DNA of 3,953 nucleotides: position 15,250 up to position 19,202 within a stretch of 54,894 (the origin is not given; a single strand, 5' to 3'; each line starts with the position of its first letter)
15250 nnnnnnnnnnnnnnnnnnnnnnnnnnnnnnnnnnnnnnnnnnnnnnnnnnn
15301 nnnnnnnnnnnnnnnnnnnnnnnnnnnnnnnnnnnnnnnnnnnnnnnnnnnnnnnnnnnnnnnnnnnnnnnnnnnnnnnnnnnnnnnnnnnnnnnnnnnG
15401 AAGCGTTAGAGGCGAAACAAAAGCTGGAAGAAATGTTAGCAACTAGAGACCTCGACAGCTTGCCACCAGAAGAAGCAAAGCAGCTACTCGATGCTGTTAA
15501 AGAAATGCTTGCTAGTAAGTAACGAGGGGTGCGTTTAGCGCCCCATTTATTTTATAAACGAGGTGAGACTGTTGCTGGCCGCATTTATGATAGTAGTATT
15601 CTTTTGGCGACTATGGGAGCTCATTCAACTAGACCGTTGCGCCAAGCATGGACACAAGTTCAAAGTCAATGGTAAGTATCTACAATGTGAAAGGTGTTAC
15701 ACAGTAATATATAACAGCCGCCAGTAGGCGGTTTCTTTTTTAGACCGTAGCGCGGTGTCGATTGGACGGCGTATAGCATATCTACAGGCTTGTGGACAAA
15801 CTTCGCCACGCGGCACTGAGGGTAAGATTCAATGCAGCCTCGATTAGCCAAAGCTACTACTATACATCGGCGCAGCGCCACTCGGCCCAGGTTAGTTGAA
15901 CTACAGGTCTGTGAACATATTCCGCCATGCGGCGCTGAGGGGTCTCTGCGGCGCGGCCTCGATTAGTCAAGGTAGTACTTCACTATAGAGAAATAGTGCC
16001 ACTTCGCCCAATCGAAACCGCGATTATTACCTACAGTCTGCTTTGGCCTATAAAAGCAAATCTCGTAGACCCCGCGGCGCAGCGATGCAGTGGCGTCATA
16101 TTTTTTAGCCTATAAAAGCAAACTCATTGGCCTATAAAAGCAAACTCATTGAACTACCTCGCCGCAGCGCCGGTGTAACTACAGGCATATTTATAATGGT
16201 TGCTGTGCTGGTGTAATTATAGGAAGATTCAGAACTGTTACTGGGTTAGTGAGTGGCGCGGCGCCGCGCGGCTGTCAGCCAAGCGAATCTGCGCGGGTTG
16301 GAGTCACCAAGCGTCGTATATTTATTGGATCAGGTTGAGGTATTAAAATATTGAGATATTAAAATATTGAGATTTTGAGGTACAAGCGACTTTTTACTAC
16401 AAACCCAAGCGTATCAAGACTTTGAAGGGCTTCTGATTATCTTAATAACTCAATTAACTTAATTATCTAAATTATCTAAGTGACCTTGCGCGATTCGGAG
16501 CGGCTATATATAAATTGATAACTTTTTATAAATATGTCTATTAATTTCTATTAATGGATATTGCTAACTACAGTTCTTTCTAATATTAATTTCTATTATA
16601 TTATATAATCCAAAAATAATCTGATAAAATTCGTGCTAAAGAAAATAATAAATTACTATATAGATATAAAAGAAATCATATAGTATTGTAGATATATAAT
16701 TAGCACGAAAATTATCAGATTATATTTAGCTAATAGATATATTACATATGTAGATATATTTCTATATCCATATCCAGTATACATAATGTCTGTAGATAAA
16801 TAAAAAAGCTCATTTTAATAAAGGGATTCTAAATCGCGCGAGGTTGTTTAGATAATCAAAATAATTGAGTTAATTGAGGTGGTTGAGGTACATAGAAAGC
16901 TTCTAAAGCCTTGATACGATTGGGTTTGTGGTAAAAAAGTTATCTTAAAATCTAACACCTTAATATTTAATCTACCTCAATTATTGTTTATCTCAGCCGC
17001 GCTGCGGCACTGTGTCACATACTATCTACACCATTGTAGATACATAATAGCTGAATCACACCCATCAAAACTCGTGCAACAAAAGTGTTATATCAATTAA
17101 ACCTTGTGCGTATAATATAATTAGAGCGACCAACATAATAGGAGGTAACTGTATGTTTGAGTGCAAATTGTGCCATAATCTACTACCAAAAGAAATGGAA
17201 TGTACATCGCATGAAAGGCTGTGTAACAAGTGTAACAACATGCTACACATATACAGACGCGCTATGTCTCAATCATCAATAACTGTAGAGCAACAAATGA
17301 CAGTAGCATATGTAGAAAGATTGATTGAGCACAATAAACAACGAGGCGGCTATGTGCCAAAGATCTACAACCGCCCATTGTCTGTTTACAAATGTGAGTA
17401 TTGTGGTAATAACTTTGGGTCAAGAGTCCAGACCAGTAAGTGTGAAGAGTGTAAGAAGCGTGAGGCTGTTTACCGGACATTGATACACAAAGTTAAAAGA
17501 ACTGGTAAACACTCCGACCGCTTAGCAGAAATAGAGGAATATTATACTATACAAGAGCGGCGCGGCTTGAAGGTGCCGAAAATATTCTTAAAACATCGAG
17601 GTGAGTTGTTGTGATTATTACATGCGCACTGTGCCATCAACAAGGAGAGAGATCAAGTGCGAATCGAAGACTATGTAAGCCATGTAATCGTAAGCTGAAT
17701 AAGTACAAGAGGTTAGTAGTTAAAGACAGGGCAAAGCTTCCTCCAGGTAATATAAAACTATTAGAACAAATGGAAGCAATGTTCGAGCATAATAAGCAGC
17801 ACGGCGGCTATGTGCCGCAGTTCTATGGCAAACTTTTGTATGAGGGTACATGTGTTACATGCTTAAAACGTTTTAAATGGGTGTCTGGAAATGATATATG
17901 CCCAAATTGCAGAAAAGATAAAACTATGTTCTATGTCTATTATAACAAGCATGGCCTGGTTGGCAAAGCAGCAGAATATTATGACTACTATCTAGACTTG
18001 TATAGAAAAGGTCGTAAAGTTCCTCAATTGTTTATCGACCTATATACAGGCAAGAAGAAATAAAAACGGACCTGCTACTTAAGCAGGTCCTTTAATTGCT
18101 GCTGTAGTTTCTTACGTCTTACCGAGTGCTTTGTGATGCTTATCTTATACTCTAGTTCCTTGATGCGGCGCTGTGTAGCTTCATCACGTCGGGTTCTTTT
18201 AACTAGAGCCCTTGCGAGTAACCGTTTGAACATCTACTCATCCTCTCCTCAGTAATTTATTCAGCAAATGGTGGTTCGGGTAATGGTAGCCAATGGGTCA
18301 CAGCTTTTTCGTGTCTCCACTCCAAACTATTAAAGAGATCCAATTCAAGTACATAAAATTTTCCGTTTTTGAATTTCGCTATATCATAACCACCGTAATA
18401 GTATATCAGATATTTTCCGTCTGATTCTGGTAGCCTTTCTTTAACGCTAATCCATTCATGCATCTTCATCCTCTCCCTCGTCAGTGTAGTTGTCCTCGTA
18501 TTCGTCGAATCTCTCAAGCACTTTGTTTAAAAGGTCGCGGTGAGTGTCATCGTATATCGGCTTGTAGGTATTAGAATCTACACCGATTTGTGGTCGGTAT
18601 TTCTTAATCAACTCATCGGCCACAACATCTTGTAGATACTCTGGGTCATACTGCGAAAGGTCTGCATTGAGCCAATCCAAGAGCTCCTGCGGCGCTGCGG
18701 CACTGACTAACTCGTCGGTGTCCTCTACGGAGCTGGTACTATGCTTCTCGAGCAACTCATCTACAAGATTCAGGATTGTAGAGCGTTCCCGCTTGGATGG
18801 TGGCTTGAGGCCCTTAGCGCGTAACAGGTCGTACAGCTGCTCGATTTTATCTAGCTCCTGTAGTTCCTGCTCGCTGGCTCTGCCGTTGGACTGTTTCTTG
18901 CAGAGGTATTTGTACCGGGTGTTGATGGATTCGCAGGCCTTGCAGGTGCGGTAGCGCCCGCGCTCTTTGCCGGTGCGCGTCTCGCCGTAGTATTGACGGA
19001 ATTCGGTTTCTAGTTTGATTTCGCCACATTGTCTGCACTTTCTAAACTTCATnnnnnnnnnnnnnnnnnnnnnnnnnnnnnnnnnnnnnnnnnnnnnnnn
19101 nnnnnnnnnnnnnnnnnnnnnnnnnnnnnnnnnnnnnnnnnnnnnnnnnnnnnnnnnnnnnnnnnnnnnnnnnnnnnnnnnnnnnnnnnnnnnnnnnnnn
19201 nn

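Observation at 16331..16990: Imperfect palindrome of about 660 bp with an AT-rich iteron core: replication origin or other cis-acting element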

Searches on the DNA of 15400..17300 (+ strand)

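Call 8: search_dna_similar(query=window:15500-17200:+, collection=phages, mode=distant, max_rows=30)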
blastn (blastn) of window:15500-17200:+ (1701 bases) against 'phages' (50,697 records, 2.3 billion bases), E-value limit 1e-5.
No match.

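Call 52: search_rna_families(source=window, start=15400, end=17300, threshold=evalue, max_evalue=1)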
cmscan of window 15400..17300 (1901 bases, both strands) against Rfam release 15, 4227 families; matches with E-value up to 1: 1.
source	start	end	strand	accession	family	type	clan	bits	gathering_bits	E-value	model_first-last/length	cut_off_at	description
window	15445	15484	+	RF02186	ST7-OT3_4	Gene; lncRNA;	-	16.5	80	0.49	34-73/73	no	ST7 overlapping transcript 3 conserved region 4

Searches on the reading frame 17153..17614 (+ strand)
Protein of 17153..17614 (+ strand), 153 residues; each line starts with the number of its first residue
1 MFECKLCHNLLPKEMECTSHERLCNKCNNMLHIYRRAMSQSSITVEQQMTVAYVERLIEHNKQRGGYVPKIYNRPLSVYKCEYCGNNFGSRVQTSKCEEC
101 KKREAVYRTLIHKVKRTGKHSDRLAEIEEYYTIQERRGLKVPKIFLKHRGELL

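Call 12: search_protein_families(library=phrogs, proteins=[window:17153-17614:+], max_evalue=0.01)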
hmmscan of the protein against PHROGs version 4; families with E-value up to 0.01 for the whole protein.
window:17153-17614:+ (153 aa): 1 family
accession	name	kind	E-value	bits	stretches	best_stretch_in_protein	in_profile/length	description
phrog_22461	-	unknown function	0.0025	19.1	0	73-111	26-65/74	-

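Call 13: search_protein_families(library=pfam, proteins=[window:17153-17614:+], max_evalue=0.01)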
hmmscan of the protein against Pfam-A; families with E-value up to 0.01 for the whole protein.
window:17153-17614:+ (153 aa): 2 families
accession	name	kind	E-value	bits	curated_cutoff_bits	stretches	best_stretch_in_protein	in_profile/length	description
PF07191.17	Zn_ribbon_6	-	0.0025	18.2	25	0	3-30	31-58/67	Double zinc ribbon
PF18551.6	TackOD1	-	0.0025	17.9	32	1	72-114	141-183/188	Thaumarchaeal output domain 1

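Call 15: find_related_loci(query=window:17153-17614:+, collection=viral_contigs, flank=8000)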
Query window:17153-17614:+ (153 aa) in viral_contigs; peptide patterns used: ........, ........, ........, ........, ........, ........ (x = any residue, [..] = any of these).
54 stretches matched a pattern, but none encodes a relative of the query by tblastn (E <= 1e-3).

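Call 36: find_homologous_proteins(query=window:17153-17614:+)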
Query window:17153-17614:+ (153 aa): 3 proteins with E <= 0.001 among 5 candidates.
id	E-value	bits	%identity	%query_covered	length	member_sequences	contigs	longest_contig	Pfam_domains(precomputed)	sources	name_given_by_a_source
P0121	5.5e-76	272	100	81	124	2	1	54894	-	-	-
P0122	3.6e-48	181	55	99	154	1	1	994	-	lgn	-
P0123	2.9e-47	178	53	99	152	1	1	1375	-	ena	-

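Call 37: find_encoding_contigs(protein=P0122, flank=3000, max_places=3)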
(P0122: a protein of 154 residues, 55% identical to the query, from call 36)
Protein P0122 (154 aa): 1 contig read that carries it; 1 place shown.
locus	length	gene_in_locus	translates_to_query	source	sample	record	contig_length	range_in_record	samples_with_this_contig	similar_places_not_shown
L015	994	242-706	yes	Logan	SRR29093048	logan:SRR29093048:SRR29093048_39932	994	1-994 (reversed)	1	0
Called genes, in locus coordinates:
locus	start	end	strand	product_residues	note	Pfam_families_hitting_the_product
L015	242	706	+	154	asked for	-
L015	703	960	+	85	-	-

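Call 38: find_encoding_contigs(protein=P0123, flank=3000, max_places=3)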
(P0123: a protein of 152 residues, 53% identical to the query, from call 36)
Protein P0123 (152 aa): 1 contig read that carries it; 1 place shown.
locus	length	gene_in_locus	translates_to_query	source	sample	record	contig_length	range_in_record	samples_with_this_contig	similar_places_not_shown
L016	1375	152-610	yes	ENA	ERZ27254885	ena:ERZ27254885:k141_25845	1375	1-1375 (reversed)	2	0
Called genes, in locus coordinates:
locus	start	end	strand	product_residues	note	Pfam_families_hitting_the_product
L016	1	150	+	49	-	?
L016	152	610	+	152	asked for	-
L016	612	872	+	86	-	-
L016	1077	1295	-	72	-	PF04448:DUF551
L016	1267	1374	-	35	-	?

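Call 106: find_encoding_contigs(protein=P0244, flank=3000, max_places=3)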
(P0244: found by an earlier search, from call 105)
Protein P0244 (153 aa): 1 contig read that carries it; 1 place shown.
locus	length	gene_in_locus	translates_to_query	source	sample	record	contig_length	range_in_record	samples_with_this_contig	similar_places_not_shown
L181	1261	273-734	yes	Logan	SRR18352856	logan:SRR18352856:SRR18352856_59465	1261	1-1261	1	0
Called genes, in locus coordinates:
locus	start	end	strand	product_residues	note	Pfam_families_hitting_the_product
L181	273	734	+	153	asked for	-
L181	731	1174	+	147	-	-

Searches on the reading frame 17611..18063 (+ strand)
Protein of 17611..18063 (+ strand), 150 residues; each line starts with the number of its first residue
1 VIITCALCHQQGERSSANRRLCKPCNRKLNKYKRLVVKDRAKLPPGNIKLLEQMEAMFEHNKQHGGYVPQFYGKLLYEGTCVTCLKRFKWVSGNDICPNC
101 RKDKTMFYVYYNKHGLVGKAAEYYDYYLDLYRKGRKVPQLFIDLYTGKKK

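Call 12: search_protein_families(library=phrogs, proteins=[window:17611-18063:+], max_evalue=0.01)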
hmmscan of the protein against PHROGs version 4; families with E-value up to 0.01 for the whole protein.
window:17611-18063:+ (150 aa): 0 families

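Call 13: search_protein_families(library=pfam, proteins=[window:17611-18063:+], max_evalue=0.01)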
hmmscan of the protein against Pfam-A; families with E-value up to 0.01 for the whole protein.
window:17611-18063:+ (150 aa): 1 family
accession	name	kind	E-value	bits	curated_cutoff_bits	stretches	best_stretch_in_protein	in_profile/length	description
PF18912.6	DZR_2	-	1.8e-05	24.9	27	0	4-31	9-33/56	Double zinc ribbon domain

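Call 105: list_cluster_members(proteins=[P0121, window:17611-18063:+, window:18456-19052:-])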
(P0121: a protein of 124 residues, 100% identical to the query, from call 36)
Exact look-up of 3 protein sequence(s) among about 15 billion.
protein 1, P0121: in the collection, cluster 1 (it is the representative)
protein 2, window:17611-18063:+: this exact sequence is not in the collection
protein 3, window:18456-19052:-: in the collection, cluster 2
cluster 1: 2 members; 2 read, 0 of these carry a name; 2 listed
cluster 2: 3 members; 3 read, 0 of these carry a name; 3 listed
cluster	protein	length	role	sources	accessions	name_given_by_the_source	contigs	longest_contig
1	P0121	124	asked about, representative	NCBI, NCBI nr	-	-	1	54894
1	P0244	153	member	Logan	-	-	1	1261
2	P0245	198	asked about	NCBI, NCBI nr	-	-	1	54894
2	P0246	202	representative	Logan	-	-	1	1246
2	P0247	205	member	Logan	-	-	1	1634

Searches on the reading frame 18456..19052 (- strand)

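Call 12: search_protein_families(library=phrogs, proteins=[window:18456-19052:-], max_evalue=0.01)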
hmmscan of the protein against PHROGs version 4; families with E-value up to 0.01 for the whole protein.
window:18456-19052:- (198 aa): 1 family
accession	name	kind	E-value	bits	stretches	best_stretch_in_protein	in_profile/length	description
phrog_1035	-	DNA, RNA and nucleotide metabolism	0.0007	20.5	1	4-76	64-116/271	endonuclease VII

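Call 13: search_protein_families(library=pfam, proteins=[window:18456-19052:-], max_evalue=0.01)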
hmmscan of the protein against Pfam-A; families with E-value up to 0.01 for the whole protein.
window:18456-19052:- (198 aa): 1 family
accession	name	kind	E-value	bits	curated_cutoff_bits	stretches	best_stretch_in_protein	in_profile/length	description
PF21940.1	Pfc11_Rna14-15-ID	-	0.0027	18.1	27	1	58-121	14-74/111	Pfc11 Rna14/15 interacting domain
